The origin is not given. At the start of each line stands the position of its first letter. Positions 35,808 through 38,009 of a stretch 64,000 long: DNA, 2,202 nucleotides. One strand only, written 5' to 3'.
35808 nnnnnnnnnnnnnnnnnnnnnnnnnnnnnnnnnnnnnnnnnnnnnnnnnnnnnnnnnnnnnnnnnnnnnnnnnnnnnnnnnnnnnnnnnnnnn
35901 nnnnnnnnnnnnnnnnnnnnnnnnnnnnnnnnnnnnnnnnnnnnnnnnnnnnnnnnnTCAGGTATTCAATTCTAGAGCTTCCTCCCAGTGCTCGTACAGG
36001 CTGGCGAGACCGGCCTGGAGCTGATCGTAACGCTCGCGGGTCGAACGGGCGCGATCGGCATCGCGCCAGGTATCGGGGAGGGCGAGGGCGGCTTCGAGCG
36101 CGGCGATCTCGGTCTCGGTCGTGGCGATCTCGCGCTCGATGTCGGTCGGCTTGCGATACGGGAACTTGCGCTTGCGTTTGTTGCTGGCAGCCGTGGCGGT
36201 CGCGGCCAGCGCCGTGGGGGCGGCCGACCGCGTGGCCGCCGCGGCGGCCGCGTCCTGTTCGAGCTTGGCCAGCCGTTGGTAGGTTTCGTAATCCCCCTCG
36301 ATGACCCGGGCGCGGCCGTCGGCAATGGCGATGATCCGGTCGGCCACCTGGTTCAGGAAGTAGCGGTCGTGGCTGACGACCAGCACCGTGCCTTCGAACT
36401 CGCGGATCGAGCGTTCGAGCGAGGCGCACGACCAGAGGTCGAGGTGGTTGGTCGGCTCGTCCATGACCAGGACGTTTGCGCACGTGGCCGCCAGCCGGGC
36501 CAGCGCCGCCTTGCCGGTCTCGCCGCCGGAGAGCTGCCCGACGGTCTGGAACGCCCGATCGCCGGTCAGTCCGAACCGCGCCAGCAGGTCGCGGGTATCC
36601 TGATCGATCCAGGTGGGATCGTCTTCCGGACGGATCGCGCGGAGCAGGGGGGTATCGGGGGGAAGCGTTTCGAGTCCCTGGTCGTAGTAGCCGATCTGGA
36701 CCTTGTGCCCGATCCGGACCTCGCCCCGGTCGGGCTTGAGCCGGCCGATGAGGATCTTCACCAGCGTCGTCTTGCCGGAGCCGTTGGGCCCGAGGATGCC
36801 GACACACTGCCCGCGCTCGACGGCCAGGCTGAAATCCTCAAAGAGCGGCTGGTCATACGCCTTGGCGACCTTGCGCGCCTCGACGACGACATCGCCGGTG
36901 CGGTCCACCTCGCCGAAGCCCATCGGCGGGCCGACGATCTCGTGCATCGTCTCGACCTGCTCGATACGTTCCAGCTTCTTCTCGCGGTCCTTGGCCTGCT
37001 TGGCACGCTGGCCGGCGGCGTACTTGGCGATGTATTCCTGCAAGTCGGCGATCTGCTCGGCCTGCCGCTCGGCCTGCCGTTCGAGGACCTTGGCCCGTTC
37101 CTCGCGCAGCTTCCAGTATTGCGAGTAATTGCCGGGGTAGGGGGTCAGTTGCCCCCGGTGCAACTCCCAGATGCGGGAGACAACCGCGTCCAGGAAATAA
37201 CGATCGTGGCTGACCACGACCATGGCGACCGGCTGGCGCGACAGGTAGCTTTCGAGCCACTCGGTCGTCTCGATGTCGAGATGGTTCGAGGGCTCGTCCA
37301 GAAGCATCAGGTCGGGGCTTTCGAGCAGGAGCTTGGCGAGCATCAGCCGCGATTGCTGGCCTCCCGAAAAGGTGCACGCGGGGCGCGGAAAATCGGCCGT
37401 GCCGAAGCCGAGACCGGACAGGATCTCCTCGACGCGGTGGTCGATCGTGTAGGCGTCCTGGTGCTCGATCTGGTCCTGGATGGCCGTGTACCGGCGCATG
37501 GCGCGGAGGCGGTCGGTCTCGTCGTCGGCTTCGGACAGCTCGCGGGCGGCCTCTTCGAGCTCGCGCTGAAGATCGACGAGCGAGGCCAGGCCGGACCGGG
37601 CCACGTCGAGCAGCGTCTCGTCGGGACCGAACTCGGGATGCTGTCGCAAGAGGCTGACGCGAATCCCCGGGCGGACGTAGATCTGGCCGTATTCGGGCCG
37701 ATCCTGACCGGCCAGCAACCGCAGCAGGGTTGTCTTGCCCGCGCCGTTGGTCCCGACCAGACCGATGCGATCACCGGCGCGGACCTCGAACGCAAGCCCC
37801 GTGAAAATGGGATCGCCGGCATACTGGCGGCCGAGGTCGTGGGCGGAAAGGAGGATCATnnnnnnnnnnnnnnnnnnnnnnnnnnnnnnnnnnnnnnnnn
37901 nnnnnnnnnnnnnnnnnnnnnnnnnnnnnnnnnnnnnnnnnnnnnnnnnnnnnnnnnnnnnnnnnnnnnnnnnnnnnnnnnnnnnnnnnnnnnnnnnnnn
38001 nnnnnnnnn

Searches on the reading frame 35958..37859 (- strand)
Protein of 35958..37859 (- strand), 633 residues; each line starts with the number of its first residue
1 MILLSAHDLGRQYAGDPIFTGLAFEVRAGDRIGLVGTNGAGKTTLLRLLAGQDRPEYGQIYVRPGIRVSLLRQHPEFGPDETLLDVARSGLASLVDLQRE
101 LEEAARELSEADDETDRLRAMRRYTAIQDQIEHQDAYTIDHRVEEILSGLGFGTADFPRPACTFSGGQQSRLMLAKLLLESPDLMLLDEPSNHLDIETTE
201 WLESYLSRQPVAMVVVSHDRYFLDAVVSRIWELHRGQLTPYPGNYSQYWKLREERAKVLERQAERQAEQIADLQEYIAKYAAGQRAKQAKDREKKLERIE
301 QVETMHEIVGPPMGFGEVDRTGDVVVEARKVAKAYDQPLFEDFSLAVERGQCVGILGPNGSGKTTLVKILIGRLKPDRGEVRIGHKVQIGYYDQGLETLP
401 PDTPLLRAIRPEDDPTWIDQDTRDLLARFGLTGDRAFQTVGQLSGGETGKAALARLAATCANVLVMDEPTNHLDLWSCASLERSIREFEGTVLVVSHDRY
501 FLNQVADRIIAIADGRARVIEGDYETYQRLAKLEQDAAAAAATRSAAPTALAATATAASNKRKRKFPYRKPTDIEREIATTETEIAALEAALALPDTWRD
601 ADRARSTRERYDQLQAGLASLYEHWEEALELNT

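Call 3: search_protein_families(library=pfam, proteins=[window:35958-37859:-], max_evalue=1)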
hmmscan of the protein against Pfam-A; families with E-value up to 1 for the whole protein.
window:35958-37859:- (633 aa): 55 families (the best 25 are shown)
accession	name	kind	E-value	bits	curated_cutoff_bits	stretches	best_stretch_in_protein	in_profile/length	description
PF00005.33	ABC_tran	-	1.7e-51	174.8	25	2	341-471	2-137/137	ABC transporter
PF12848.13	ABC_tran_Xtn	-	1.4e-22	80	25.9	1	231-305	1-76/85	ABC transporter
PF13304.12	AAA_21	-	3.5e-16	60.6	27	4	66-197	167-274/304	AAA domain, putative AbiEii toxin, Type IV TA system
PF02463.25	SMC_N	-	5.4e-11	42.8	40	3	421-515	122-214/220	RecF/RecN/SMC N terminal domain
PF16326.10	ABC_tran_CTD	-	1.2e-09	38.7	32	1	573-627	12-66/69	ABC transporter C-terminal domain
PF13401.12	AAA_22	-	1.2e-08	35.7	27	2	34-135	10-83/130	AAA domain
PF13555.12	AAA_29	-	2.9e-06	27.4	27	2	344-367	16-39/61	P-loop containing region of AAA domain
PF13191.12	AAA_16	-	4.2e-06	27.8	32.6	2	348-464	20-124/167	AAA ATPase domain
PF02367.23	TsaE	-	1.1e-05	25.8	26.6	2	23-50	15-42/128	Threonylcarbamoyl adenosine biosynthesis protein TsaE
PF13238.12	AAA_18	-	4.6e-05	24.3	29.4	1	32-50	1-19/128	AAA domain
PF00006.31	ATP-synt_ab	-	5.9e-05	23.2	29.5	2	26-68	11-53/213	ATP synthase alpha/beta family, nucleotide-binding domain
PF00004.35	AAA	-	6.7e-05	23.8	21.2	1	355-375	3-23/131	ATPase family associated with various cellular activities (AAA)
PF20720.3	nSTAND3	-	7.1e-05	23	27.2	1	340-376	7-43/155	Novel STAND NTPase 3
PF03205.20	MobB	-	9.6e-05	22.7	26.6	1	353-377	2-26/133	Molybdopterin guanine dinucleotide synthesis protein B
PF02492.25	cobW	-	0.00042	20.4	20.7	1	353-372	3-22/180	CobW/HypB/UreG, nucleotide-binding domain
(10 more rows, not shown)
